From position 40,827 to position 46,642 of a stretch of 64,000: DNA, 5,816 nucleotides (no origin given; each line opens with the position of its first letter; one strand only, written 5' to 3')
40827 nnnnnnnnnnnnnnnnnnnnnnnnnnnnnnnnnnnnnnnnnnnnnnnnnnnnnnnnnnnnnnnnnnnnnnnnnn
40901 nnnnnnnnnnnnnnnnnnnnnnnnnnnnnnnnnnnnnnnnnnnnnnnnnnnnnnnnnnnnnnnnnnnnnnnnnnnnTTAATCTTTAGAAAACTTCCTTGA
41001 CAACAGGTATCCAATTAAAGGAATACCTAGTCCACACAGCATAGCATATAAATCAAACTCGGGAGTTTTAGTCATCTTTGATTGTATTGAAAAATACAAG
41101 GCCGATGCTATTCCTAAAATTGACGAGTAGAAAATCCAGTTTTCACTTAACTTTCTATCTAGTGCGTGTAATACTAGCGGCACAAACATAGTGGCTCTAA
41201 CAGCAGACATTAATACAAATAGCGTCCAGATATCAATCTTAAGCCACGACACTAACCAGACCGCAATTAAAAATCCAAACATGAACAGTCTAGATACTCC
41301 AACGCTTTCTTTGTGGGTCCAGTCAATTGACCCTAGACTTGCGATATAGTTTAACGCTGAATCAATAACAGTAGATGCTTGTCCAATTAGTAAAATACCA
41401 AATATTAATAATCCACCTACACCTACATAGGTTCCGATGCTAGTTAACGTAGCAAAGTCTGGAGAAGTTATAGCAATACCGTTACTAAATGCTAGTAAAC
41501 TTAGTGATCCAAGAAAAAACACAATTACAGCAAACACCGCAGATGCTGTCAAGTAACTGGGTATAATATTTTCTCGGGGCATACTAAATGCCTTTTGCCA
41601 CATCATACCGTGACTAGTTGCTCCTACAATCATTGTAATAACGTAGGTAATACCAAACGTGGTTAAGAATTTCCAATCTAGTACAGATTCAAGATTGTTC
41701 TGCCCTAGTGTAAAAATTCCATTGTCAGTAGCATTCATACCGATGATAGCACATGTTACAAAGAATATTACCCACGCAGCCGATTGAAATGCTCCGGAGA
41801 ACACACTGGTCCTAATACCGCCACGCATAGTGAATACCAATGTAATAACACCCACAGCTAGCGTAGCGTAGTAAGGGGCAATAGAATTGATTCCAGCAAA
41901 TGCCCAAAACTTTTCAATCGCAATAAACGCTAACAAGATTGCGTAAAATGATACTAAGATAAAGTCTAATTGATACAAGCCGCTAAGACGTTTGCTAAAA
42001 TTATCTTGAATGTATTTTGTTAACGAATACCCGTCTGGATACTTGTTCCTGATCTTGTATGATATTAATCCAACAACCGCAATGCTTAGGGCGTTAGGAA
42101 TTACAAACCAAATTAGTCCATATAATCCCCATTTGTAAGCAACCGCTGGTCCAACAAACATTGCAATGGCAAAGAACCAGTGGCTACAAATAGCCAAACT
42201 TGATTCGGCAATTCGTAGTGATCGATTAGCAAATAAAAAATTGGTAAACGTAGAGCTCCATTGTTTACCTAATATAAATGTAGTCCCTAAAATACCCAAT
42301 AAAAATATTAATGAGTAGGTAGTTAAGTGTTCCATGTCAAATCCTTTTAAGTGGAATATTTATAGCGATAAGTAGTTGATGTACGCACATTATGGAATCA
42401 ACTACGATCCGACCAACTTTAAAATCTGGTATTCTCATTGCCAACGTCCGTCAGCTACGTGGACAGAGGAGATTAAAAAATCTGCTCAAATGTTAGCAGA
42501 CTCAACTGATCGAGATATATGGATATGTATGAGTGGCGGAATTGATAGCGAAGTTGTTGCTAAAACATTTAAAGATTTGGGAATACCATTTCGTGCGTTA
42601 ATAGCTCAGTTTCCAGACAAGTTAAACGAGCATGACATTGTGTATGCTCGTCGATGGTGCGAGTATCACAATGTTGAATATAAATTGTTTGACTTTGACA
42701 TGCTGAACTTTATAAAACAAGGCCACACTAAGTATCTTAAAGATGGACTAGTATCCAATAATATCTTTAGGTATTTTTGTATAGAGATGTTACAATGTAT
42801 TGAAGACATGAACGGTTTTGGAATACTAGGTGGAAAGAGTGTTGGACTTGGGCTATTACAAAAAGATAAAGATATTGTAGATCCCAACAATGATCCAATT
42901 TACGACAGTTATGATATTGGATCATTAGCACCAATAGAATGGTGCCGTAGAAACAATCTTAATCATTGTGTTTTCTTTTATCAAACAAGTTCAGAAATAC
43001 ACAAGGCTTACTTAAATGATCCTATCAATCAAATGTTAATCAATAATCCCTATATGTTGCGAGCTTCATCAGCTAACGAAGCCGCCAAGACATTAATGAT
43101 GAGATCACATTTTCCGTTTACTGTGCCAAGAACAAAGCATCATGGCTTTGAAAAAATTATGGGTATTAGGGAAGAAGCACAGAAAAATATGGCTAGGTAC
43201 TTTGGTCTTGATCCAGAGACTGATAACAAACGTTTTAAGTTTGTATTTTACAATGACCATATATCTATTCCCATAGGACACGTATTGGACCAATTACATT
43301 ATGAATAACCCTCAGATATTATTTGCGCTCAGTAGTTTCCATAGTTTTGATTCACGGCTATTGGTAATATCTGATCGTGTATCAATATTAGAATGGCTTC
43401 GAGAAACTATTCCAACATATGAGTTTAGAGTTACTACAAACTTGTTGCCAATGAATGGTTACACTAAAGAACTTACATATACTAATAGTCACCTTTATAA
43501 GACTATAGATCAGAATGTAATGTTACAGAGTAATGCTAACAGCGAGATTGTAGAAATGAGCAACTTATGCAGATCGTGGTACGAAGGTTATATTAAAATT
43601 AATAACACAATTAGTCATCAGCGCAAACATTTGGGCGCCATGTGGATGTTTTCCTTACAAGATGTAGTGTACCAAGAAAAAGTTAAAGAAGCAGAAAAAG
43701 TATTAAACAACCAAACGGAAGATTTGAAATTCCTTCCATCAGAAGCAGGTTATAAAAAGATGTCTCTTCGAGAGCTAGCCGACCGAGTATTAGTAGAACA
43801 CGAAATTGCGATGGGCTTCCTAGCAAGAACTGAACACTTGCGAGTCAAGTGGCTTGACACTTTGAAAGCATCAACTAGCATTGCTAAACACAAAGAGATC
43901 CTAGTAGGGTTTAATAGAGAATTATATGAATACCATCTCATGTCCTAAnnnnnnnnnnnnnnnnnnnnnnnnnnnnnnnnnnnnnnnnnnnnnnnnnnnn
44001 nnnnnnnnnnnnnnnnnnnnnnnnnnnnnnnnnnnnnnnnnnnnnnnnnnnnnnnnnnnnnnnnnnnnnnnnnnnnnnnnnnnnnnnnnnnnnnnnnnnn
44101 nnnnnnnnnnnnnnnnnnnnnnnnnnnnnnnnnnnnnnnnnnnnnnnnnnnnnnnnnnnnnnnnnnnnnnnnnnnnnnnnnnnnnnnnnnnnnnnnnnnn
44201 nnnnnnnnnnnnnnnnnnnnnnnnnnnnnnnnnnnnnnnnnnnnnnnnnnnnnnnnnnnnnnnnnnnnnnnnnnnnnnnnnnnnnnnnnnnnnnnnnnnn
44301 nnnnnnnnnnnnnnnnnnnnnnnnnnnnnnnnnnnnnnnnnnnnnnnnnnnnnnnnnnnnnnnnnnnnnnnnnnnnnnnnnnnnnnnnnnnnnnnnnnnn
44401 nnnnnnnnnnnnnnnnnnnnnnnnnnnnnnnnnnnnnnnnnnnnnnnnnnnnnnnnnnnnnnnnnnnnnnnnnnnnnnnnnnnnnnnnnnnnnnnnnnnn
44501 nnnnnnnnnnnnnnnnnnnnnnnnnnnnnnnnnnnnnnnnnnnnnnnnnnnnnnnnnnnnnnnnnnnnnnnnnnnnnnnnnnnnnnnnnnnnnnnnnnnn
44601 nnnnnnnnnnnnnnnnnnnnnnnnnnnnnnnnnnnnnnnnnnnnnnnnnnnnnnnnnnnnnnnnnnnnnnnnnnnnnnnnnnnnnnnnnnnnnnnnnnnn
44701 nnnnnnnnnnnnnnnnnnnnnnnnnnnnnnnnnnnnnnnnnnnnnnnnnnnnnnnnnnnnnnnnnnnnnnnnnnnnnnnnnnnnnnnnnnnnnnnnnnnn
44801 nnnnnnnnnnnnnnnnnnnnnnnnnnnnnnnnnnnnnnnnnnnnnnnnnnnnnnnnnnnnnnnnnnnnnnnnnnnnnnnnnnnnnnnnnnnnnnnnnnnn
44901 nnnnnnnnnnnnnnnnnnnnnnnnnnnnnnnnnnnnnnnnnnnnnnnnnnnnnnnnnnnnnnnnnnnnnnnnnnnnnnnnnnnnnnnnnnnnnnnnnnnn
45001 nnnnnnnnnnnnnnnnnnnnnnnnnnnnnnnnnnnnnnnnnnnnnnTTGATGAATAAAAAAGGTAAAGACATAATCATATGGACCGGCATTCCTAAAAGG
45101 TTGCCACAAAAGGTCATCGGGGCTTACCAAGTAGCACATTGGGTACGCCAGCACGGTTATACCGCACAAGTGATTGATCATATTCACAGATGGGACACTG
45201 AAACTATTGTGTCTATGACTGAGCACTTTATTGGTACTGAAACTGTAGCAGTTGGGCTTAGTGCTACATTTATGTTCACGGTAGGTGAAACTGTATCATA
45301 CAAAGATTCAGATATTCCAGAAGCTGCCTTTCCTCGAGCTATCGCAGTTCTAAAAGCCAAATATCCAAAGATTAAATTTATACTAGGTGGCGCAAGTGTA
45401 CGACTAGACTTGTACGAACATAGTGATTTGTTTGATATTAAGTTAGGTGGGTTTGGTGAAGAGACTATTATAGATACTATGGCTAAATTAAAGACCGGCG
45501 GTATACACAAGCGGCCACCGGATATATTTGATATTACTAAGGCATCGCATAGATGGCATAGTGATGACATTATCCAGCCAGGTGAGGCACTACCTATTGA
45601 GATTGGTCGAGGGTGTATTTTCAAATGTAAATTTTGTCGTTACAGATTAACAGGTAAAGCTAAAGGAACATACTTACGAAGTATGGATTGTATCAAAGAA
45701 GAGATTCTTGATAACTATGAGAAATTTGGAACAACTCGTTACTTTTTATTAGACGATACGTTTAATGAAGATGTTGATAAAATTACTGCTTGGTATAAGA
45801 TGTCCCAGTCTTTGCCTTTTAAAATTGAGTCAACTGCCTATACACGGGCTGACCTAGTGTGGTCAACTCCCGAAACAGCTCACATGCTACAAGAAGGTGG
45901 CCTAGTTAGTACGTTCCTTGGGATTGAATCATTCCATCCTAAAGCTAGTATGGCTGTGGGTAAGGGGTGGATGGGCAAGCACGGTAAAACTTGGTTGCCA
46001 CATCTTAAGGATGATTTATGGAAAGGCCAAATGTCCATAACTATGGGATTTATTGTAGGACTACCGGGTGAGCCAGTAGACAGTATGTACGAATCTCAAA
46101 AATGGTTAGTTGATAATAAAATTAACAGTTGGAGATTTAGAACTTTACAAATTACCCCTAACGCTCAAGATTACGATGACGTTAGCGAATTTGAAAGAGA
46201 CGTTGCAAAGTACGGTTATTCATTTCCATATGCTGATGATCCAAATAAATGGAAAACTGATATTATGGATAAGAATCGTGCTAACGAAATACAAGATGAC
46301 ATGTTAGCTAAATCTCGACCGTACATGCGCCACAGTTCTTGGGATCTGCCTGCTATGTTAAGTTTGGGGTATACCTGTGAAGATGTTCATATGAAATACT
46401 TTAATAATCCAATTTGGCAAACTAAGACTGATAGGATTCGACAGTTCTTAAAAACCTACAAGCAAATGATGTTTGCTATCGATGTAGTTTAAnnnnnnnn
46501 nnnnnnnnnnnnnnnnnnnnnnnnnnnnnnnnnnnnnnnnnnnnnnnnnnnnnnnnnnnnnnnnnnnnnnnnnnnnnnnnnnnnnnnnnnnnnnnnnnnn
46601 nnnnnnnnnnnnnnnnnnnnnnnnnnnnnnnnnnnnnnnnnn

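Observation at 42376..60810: An ~18.5-kb phage-borne enzyme island: six PP-loop ATPases, two B12-radical-SAM enzymes, seven Fe/2OG oxygenases, a Rieske oxygenase, a desaturase, an FMN oxidoreductase and a binding protein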

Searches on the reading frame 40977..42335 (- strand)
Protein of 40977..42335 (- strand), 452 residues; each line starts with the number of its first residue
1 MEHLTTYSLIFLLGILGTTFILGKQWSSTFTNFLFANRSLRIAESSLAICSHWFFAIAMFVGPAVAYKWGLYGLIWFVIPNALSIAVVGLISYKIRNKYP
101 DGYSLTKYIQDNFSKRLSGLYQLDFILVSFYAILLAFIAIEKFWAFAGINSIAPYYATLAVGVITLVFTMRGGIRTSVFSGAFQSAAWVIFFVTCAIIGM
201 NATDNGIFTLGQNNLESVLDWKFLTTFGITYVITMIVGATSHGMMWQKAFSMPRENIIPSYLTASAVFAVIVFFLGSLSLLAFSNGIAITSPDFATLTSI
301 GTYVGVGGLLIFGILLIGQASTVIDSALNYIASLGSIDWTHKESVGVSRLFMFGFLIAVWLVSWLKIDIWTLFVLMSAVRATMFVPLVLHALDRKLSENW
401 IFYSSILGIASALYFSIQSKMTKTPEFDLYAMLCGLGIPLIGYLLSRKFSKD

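Call 7: search_protein_families(library=pfam, proteins=[window:40977-42335:-], max_evalue=0.01)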
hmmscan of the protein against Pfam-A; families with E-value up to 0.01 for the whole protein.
window:40977-42335:- (452 aa): 0 families

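Call 9: search_protein_families(library=phrogs, proteins=[window:40977-42335:-], max_evalue=0.001)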
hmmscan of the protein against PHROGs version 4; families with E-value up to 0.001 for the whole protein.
window:40977-42335:- (452 aa): 1 family
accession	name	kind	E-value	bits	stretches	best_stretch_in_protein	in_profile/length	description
phrog_20720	-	unknown function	4.5e-20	72.9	1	15-414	14-419/460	-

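Call 65: search_protein_families(library=ncbifam, proteins=[window:40977-42335:-], max_evalue=0.01)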
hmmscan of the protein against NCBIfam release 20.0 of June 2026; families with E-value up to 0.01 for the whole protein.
window:40977-42335:- (452 aa): 0 families

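Call 111: search_solved_structures(query=window:40977-42335:-, max_evalue=5)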
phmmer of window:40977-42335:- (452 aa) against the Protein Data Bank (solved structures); distinct sequences matched with E-value up to 5: 1.
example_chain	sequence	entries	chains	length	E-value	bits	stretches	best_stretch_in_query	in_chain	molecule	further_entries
9vim_A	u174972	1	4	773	0.00017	24.1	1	22-190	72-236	Urea-proton symporter DUR3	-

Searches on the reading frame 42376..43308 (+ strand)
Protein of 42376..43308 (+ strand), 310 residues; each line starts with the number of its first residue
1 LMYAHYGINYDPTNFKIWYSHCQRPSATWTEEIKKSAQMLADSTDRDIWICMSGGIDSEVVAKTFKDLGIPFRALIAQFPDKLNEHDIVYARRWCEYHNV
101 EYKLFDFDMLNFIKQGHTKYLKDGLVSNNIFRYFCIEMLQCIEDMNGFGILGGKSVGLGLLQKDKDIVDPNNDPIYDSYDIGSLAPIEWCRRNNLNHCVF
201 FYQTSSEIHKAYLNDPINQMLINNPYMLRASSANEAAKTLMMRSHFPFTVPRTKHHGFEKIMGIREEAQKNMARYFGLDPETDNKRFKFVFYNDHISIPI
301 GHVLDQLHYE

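Call 3: search_protein_families(library=pfam, proteins=[window:42376-43308:+], max_evalue=0.01)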
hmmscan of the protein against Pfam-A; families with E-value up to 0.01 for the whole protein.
window:42376-43308:+ (310 aa): 2 families
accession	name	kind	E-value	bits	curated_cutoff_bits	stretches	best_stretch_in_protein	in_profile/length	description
PF06508.19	QueC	-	0.0012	18.8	22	1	50-114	4-67/210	Queuosine biosynthesis protein QueC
PF00733.27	Asn_synthase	-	0.0023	18.1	21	1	41-102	14-74/354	Asparagine synthase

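Call 15: search_protein_families(library=phrogs, proteins=[window:42376-43308:+], max_evalue=0.01)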
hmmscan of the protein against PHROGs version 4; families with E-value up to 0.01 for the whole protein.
window:42376-43308:+ (310 aa): 1 family
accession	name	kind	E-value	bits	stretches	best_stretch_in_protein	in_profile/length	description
phrog_16728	-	unknown function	0.0037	17.1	1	32-102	243-313/579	-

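Call 18: search_solved_structures(query=A1, max_evalue=1)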
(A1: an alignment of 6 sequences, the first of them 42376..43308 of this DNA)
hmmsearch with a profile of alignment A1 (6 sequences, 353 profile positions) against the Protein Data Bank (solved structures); distinct sequences matched with E-value up to 1: 11.
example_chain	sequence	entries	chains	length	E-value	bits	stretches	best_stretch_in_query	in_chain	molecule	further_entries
3p52_A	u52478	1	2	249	0.00095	22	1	57-140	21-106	NH(3)-dependent NAD(+) synthetase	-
3fiu_A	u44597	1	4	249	0.0036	20.1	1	66-123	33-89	NH(3)-dependent NAD(+) synthetase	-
3bl5_A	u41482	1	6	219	0.035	16.9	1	67-130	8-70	Queuosine biosynthesis protein queC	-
3s3z_A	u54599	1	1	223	0.19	14.4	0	24-64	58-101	Tandem Cyanovirin-N Dimer CVN2L10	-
3s3y_A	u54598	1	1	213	0.19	14.4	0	24-63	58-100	TANDEM CYANOVIRIN-N DIMER CVN2L0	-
1vl2_A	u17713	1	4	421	0.31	13.7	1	63-96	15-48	Argininosuccinate synthase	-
3rjz_A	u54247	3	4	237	0.53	13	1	64-134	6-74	N-type ATP pyrophosphatase superfamily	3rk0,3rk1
6b2o_A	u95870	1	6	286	0.66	12.6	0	63-125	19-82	ATP-utilizing enzyme of the PP-loopsuperfamily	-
5udq_A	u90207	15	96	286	0.69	12.6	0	63-125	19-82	Lactate racemization operon protein LarE | ATP-utilizing enzyme of the PP-loopsuperfamily | Pyridinium-3,5-biscarboxylic acid mononucleotide sulfurtransferase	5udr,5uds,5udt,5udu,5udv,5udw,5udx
6scy_A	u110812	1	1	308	0.94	12.1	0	64-125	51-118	[4Fe-4S]-dependent U34-ARNt thiolase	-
6scy_B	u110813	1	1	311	0.96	12.1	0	64-125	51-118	[4Fe-4S]-dependent U34-ARNt thiolase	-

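Call 19: search_protein_families(library=ncbifam, proteins=[window:42376-43308:+], max_evalue=0.01)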
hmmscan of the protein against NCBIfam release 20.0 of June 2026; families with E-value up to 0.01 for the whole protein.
window:42376-43308:+ (310 aa): 3 families
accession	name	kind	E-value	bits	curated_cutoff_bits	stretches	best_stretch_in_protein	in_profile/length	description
TIGR00552.1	nadE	equivalog_domain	0.0027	17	63.65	1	47-126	24-108/251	NAD(+) synthase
TIGR00364.1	TIGR00364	equivalog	0.0046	16.5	150.3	1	50-114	3-66/201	7-cyano-7-deazaguanine synthase QueC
NF001138.1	PRK00143.1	equivalog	0.0084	15.1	284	0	48-108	2-69/345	tRNA 2-thiouridine(34) synthase MnmA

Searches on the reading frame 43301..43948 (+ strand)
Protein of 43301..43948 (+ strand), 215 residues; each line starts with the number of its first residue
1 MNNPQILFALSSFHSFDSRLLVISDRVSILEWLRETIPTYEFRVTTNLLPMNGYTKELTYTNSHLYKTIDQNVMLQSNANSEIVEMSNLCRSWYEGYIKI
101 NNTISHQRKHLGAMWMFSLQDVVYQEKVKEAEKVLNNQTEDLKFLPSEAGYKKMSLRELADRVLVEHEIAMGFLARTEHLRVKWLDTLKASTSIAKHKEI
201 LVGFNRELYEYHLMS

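Call 3: search_protein_families(library=pfam, proteins=[window:43301-43948:+], max_evalue=0.01)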
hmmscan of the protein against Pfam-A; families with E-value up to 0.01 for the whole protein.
window:43301-43948:+ (215 aa): 0 families

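Call 15: search_protein_families(library=phrogs, proteins=[window:43301-43948:+], max_evalue=0.01)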
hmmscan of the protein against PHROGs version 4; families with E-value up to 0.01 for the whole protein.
window:43301-43948:+ (215 aa): 0 families

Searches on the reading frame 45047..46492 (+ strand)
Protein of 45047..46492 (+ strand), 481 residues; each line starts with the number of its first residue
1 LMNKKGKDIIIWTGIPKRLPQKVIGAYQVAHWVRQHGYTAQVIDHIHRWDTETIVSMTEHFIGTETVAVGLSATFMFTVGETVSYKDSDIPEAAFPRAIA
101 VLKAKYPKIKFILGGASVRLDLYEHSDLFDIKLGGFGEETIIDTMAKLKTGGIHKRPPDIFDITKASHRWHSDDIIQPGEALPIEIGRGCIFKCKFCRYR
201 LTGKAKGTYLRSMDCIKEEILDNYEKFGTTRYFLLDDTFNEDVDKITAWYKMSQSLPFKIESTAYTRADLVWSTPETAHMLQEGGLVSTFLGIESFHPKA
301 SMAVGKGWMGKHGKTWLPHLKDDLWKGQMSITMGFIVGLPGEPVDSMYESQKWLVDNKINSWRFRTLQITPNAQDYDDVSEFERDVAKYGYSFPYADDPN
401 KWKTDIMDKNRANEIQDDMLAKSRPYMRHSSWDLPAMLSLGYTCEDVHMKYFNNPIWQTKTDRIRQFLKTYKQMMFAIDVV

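Call 3: search_protein_families(library=pfam, proteins=[window:45047-46492:+], max_evalue=0.01)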
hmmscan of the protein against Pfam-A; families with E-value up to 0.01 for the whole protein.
window:45047-46492:+ (481 aa): 1 family
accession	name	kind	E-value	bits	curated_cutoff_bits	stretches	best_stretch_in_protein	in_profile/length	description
PF04055.27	Radical_SAM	-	3.5e-09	37.5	29.5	1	184-353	1-165/166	Radical SAM superfamily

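Call 13: find_encoding_contigs(protein=window:45047-46492:+, flank=10000, max_places=6)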
Protein window:45047-46492:+ (481 aa): no gene with exactly this product is on record in the collection.

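Call 14: find_related_loci(query=window:45047-46492:+, collection=viral_contigs, flank=10000)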
Query window:45047-46492:+ (481 aa) in viral_contigs; peptide patterns used: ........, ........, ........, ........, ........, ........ (x = any residue, [..] = any of these).
18 stretches matched a pattern, but none encodes a relative of the query by tblastn (E <= 1e-3).

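Call 15: search_protein_families(library=phrogs, proteins=[window:45047-46492:+], max_evalue=0.01)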
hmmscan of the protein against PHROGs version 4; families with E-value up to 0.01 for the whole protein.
window:45047-46492:+ (481 aa): 0 families

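Call 19: search_protein_families(library=ncbifam, proteins=[window:45047-46492:+], max_evalue=0.01)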
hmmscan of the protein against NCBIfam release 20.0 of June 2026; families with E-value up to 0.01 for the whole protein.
window:45047-46492:+ (481 aa): 11 families
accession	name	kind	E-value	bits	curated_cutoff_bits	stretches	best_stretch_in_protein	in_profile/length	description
TIGR04479.1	bcpD_PhpK_rSAM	subfamily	2.9e-18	65.5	600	1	164-447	224-493/504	PhpK family radical SAM P-methyltransferase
TIGR03471.1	HpnJ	equivalog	1.4e-11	44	577.6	1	186-355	202-363/472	hopanoid biosynthesis associated radical SAM protein HpnJ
TIGR04072.2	rSAM_ladder_B12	equivalog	1.5e-09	37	360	1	24-350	19-342/443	lipid biosynthesis B12-binding/radical SAM protein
TIGR04013.1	B12_SAM_MJ_1487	hypoth_equivalog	2.4e-09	36.5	251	1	98-204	62-174/382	TIGR04013 family B12-binding domain/radical SAM domain-containing protein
TIGR04295.1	B12_rSAM_oligo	hypoth_equivalog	2.1e-06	26.7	400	1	163-299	182-307/422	TIGR04295 family B12-binding domain-containing radical SAM protein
TIGR04385.1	B12_rSAM_cofa1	equivalog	5.1e-05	22.7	450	1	180-288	194-299/438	B12 lower ligand biosynthesis radical SAM protein BzaD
TIGR02026.1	BchE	equivalog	5.4e-05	22.2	481.35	1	184-408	197-418/497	magnesium-protoporphyrin IX monomethyl ester anaerobic oxidative cyclase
NF050148.1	rSAM_ApyD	equivalog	0.00033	19.2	750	1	181-300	199-313/645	RiPP biosynthesis radical SAM protein ApyD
TIGR04434.1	rSAM_Pput_1520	hypoth_equivalog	0.0041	15.7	550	0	185-322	256-400/515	B12-binding domain/radical SAM domain-containing protein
TIGR03699.1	menaquin_MqnC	equivalog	0.0042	16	428.1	1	190-234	51-94/342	cyclic dehypoxanthinyl futalosine synthase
NF038361.1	rSAM_Sden_1168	equivalog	0.0062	15.1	575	0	182-353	283-447/560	Sden_1168 family B12-binding radical SAM P-methyltransferase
